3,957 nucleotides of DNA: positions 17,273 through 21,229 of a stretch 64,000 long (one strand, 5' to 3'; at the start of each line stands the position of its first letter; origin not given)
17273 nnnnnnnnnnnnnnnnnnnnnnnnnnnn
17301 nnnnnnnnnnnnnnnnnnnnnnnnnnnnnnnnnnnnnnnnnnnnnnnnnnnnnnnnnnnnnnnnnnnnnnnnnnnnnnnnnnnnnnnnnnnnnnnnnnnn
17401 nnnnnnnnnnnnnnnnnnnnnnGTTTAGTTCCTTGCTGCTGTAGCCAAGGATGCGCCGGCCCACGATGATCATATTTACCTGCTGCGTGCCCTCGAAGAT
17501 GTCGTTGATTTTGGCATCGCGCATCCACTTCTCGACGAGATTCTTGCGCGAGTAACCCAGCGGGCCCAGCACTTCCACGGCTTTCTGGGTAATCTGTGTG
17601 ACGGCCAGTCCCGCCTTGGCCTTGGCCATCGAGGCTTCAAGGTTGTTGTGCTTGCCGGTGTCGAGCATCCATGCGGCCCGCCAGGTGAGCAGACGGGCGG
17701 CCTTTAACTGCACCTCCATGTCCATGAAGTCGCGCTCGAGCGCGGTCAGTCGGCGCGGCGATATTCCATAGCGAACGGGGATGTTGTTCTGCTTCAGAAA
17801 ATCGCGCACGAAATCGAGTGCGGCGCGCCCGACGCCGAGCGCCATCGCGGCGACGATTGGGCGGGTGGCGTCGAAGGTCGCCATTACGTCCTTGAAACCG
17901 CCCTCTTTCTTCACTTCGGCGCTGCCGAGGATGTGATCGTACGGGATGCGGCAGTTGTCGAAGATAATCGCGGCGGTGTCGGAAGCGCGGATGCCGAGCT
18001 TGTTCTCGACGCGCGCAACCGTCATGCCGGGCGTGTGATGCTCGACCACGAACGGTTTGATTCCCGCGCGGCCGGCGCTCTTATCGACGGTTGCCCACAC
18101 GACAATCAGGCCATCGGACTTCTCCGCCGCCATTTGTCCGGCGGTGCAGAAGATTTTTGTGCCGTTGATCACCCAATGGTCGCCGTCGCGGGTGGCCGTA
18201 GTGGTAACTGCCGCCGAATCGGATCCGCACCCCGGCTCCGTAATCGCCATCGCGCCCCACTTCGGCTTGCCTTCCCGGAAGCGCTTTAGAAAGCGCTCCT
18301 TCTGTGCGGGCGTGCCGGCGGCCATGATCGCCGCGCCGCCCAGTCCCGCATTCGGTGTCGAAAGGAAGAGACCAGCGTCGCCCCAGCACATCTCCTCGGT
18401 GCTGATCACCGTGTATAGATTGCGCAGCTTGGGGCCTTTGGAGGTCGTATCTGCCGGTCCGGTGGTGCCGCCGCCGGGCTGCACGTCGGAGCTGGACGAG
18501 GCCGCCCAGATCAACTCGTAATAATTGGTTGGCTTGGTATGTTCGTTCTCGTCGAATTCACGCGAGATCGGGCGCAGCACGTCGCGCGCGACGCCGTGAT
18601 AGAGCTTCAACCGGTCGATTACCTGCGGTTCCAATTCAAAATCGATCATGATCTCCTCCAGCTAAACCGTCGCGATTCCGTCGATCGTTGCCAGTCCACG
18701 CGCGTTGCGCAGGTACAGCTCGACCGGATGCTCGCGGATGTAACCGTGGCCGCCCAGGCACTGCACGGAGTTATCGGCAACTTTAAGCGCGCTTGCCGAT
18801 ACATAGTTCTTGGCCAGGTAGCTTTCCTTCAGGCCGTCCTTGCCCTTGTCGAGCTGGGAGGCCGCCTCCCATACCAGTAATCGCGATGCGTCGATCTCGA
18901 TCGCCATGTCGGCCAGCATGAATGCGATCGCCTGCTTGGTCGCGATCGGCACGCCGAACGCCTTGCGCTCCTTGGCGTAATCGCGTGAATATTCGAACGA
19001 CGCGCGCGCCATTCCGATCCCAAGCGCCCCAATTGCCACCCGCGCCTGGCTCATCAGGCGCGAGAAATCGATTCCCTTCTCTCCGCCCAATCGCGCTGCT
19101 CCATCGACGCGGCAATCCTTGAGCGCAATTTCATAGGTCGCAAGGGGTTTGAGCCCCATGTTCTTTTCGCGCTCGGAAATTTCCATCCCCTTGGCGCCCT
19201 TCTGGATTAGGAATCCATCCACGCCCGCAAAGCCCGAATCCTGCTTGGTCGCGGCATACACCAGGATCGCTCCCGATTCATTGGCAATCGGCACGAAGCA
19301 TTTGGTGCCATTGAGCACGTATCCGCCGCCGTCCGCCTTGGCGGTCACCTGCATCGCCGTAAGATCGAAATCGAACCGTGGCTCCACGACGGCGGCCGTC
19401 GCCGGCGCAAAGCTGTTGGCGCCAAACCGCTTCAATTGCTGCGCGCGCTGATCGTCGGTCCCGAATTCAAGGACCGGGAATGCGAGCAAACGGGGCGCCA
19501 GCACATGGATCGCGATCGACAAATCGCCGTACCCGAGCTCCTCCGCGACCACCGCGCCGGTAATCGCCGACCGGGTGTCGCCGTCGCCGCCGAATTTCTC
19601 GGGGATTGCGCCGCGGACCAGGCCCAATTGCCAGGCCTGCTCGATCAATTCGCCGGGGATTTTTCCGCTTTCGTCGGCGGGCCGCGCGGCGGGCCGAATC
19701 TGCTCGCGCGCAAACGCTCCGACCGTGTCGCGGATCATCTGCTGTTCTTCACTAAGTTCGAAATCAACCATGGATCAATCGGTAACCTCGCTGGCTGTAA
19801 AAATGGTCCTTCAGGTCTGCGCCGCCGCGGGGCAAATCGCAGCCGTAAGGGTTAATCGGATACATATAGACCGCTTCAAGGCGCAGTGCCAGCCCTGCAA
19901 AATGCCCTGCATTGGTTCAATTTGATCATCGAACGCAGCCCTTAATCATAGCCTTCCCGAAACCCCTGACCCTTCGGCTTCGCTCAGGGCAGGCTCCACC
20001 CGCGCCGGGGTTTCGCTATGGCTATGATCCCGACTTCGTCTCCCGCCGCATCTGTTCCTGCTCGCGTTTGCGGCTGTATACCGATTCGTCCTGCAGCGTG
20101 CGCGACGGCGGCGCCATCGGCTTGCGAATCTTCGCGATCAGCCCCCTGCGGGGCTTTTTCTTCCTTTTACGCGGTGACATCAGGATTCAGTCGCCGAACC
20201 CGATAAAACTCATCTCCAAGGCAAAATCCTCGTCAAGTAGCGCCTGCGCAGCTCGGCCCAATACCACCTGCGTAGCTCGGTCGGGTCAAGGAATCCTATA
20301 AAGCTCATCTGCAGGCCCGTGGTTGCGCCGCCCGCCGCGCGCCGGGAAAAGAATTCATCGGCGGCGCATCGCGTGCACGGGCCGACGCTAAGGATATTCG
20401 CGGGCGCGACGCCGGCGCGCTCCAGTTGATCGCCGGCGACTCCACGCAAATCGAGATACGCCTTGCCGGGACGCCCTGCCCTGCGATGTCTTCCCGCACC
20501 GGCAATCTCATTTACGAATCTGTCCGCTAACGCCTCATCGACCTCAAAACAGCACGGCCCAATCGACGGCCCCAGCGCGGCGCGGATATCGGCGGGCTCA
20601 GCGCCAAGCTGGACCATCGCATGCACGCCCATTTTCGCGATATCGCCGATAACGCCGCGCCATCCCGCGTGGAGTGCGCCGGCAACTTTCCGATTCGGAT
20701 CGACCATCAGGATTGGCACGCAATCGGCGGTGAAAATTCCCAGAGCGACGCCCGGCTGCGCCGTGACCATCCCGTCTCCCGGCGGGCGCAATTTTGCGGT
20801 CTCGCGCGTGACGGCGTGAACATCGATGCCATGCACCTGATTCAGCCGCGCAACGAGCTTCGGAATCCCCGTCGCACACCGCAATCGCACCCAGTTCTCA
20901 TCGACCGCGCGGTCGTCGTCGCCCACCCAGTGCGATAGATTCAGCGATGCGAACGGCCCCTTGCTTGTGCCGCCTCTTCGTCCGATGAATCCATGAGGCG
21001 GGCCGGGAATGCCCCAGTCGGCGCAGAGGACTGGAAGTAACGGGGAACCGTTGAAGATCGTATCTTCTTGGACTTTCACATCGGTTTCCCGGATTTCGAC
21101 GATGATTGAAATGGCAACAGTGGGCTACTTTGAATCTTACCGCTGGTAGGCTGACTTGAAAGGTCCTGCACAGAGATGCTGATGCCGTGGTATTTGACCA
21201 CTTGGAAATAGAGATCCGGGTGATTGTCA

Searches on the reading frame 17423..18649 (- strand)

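Call 64: search_protein_families(library=pfam, proteins=[window:17423-18649:-], max_evalue=0.00001)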
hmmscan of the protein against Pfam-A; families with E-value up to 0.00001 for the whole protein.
window:17423-18649:- (409 aa): 4 families
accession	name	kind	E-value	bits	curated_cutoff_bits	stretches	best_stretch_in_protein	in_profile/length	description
PF00441.29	Acyl-CoA_dh_1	-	1.2e-36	126.5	22.4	1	250-401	2-150/150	Acyl-CoA dehydrogenase, C-terminal domain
PF02770.24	Acyl-CoA_dh_M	-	1.3e-21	77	33.3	1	133-233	1-97/97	Acyl-CoA dehydrogenase, middle domain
PF08028.16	Acyl-CoA_dh_2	-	1.7e-07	32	22.7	1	266-389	3-133/134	Acyl-CoA dehydrogenase, C-terminal domain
PF02771.21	Acyl-CoA_dh_N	-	1.1e-06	29.4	22.9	1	70-127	54-112/113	Acyl-CoA dehydrogenase, N-terminal domain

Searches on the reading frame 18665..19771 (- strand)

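Call 64: search_protein_families(library=pfam, proteins=[window:18665-19771:-], max_evalue=0.00001)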
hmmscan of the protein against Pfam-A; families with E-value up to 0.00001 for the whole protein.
window:18665-19771:- (369 aa): 4 families
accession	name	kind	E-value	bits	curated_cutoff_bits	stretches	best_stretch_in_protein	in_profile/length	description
PF00441.29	Acyl-CoA_dh_1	-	2e-33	116.1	22.4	1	240-365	11-136/150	Acyl-CoA dehydrogenase, C-terminal domain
PF02771.21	Acyl-CoA_dh_N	-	3.4e-24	85.8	22.9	1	7-116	1-109/113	Acyl-CoA dehydrogenase, N-terminal domain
PF02770.24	Acyl-CoA_dh_M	-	3.9e-16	59.4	33.3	1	127-220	3-97/97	Acyl-CoA dehydrogenase, middle domain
PF08028.16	Acyl-CoA_dh_2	-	3.8e-15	56.8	22.7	1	246-358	2-124/134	Acyl-CoA dehydrogenase, C-terminal domain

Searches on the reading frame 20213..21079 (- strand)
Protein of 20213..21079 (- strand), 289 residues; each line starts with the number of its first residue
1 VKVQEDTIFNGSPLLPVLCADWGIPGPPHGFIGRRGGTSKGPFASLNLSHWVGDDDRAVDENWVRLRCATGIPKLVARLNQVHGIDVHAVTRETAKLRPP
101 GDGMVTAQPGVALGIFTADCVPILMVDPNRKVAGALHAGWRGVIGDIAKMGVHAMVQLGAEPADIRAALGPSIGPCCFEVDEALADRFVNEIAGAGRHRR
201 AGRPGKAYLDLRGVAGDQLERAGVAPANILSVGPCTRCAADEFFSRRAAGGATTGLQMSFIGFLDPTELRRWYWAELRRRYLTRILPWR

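Call 64: search_protein_families(library=pfam, proteins=[window:20213-21079:-], max_evalue=0.00001)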
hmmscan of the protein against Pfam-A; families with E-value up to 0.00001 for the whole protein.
window:20213-21079:- (289 aa): 1 family
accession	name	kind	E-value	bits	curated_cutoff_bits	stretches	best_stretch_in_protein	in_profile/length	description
PF02578.20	Cu-oxidase_4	-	1.9e-70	237.4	22.9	1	34-261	3-237/238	Multi-copper polyphenol oxidoreductase laccase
